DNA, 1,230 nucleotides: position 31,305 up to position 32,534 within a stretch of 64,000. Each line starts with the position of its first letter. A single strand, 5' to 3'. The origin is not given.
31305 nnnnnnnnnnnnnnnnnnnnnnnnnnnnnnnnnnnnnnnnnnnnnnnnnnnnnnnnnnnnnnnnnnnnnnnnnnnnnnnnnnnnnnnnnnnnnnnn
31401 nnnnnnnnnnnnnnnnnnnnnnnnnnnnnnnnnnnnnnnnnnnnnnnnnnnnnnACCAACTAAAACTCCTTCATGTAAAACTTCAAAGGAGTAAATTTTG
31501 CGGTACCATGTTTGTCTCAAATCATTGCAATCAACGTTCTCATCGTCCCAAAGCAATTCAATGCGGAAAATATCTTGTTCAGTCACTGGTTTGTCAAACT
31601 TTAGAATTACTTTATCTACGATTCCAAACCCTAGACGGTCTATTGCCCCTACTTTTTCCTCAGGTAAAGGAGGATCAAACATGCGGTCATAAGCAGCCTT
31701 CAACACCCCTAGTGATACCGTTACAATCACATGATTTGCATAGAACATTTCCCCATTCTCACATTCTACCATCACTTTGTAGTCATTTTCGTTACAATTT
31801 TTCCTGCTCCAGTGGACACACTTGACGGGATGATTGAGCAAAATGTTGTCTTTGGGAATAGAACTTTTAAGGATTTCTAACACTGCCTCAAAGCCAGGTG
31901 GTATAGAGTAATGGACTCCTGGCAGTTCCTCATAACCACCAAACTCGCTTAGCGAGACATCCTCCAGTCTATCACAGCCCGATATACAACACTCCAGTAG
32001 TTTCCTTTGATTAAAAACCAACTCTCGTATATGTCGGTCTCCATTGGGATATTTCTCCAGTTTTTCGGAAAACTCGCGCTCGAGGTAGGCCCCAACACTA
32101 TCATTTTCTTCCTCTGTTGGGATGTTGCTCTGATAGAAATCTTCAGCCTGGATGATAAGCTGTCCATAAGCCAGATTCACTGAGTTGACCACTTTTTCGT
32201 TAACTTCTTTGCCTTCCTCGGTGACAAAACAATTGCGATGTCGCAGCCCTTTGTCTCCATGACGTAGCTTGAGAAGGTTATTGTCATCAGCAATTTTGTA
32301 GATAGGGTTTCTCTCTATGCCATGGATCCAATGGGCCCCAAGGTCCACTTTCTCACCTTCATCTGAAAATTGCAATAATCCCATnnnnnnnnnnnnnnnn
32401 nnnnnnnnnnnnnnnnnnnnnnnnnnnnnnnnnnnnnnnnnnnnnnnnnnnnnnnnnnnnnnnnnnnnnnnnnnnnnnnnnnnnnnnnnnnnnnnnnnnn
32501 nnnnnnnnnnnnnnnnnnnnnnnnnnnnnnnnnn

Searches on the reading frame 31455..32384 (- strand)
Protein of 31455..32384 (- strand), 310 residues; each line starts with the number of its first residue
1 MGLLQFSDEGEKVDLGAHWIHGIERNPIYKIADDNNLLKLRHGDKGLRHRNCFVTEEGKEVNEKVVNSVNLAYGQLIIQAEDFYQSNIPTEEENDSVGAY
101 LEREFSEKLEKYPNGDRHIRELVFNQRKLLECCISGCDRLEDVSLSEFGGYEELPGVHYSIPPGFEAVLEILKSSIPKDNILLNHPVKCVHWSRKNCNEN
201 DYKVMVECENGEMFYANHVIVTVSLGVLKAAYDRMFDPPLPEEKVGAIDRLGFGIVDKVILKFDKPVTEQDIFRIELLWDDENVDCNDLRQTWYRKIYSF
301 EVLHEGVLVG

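Call 25: find_homologous_proteins(query=window:31455-32384:-, max_evalue=1e-30)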
Query seq(310 aa) (310 aa): 129 proteins with E <= 1e-30 among 1724 candidates; the best 120 are listed.
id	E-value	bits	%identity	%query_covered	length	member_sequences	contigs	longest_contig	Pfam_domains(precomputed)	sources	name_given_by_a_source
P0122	7.1e-198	674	95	98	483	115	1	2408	PF01593.31,PF13450.13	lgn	-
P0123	3.7e-161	554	78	99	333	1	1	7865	PF01593.31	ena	-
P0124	1.0e-151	523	73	97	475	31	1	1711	PF01593.31,PF13450.13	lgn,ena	-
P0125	1.8e-151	522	72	98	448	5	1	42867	PF01266.31,PF01593.31,PF13450.13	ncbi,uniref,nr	ncbi:hypothetical protein KUTeg_010611 [Tegillarca granosa]|uniref:Amine oxidase domain-containing p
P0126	5.7e-151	520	71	99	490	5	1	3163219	PF01593.31,PF13450.13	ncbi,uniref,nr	ncbi:spermine oxidase-like [Mizuhopecten yessoensis]|uniref:spermine oxidase-like n=1 Tax=Mizuhopect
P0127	3.2e-150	518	73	95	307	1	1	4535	PF01593.31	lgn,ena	-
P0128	2.0e-146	505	70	98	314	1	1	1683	PF01593.31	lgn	-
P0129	3.8e-146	504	73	95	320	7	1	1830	PF01593.31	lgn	-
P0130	2.5e-135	469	69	97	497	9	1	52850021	PF01593.31,PF13450.13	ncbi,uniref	ncbi:spermine oxidase-like isoform X1 [Haliotis asinina]|uniref:spermine oxidase-like isoform X1 n=1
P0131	6.3e-134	464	66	98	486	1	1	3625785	PF01593.31,PF13450.13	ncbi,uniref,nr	ncbi:hypothetical protein LOTGIDRAFT_114635 [Lottia gigantea]|uniref:Amine oxidase domain-containing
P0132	1.9e-133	463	66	99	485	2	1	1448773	PF01593.31,PF13450.13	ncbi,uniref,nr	ncbi:hypothetical protein CHS0354_015292 [Potamilus streckersoni]|uniref:Amine oxidase domain-contai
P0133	9.9e-131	454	65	98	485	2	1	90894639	PF01593.31,PF13450.13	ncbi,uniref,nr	ncbi:spermine oxidase [Patella vulgata]|uniref:spermine oxidase n=1 Tax=Patella vulgata TaxID=6465 R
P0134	1.6e-129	450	67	95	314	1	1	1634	PF01593.31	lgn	-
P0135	1.0e-127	444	64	98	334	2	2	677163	PF01593.31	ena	-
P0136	8.9e-124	431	60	98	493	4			PF01593.31,PF13450.13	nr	nr:hypothetical protein BaRGS_011271 [Batillaria attramentaria]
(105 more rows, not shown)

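Call 26: list_cluster_members(proteins=[P0122, P0121, P0123])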
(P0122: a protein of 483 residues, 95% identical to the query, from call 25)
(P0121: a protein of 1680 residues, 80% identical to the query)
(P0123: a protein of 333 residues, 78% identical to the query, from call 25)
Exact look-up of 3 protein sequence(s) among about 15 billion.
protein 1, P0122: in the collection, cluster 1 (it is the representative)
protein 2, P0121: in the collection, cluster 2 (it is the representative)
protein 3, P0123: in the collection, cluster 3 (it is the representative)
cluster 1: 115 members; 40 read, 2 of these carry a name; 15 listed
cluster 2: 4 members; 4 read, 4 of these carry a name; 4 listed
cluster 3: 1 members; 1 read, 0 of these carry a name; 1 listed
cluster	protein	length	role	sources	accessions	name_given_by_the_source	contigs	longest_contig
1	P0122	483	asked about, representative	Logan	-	-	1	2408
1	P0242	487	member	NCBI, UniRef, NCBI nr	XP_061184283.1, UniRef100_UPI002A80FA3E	spermine oxidase-like [Saccostrea echinata] | spermine oxidase-like n=1 Tax=Saccostrea echinata TaxID=191078 RepID=UPI002A80FA3E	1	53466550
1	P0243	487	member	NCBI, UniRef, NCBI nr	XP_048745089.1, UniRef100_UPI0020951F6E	spermine oxidase-like [Ostrea edulis] | spermine oxidase-like n=1 Tax=Ostrea edulis TaxID=37623 RepID=UPI0020951F6E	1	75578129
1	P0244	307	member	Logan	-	-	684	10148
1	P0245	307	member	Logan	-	-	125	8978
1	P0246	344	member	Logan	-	-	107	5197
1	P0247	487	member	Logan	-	-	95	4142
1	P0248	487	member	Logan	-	-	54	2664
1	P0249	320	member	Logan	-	-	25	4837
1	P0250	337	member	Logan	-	-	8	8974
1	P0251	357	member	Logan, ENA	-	-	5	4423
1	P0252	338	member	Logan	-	-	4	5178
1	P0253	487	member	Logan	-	-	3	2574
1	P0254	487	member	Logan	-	-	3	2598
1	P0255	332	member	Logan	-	-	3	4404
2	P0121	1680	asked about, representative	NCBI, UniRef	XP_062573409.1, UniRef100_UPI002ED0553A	serine/threonine-protein kinase ATR-like [Saccostrea cucullata] | serine/threonine-protein kinase ATR-like n=1 Tax=Saccostrea cuccullata TaxID=36930 ...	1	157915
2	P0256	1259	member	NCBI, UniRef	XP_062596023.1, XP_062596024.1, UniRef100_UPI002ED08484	serine/threonine-protein kinase atr-like isoform X1 [Saccostrea cucullata] | serine/threonine-protein kinase atr-like isoform X1 n=1 Tax=Saccostrea cuccullata ...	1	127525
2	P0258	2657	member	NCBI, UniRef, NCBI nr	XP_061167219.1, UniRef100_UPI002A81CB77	serine/threonine-protein kinase ATR-like [Saccostrea echinata] | serine/threonine-protein kinase ATR-like n=1 Tax=Saccostrea echinata TaxID=191078 ...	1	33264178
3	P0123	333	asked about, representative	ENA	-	-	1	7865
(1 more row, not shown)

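Call 48: find_encoding_contigs(protein=P0242, flank=10000, max_places=3)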
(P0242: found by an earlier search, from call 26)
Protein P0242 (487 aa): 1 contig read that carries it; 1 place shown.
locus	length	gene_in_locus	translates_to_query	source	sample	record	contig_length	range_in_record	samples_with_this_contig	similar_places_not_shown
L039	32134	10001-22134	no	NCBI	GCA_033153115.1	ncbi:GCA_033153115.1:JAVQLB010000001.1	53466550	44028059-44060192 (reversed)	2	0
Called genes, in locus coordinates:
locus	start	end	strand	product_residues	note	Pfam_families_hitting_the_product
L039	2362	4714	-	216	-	-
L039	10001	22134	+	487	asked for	PF01593:Amino_oxidase, PF13450:NAD_binding_8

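Call 51: find_encoding_contigs(protein=P0256, flank=10000, max_places=2)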
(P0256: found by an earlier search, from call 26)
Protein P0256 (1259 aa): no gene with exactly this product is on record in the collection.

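Call 52: find_encoding_contigs(protein=P0258, flank=10000, max_places=2)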
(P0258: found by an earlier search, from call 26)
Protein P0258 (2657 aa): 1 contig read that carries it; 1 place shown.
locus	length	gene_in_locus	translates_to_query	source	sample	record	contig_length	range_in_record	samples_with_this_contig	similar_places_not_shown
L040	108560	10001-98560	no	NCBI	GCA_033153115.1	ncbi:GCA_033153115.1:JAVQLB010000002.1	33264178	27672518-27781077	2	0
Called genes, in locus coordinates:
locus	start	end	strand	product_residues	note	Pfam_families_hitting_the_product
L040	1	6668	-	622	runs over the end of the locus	PF14922:FWWh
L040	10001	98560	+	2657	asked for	PF25032:N-HEAT_ATR, PF02985:HEAT (faint), PF08064:UME, PF25030:M-HEAT_ATR, PF02259:FAT, PF23593:HEAT_ATR, PF00454:PI3_PI4_kinase, PF02260:FATC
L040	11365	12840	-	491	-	PF01436:NHL (faint)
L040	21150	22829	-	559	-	PF00643:zf-B_box (weak), PF01436:NHL (faint)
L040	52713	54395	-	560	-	PF01436:NHL (faint), PF00643:zf-B_box (weak), PF05008:V-SNARE (weak)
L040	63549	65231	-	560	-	PF00643:zf-B_box (faint)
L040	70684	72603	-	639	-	PF00046:Homeodomain (weak), PF05920:Homeobox_KN, PF00046:Homeodomain, PF05920:Homeobox_KN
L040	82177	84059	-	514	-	PF00643:zf-B_box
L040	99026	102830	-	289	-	PF01112:Asparaginase_2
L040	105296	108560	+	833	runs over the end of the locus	PF01082:Cu2_monooxygen, PF03712:Cu2_monoox_C, PF01436:NHL (weak)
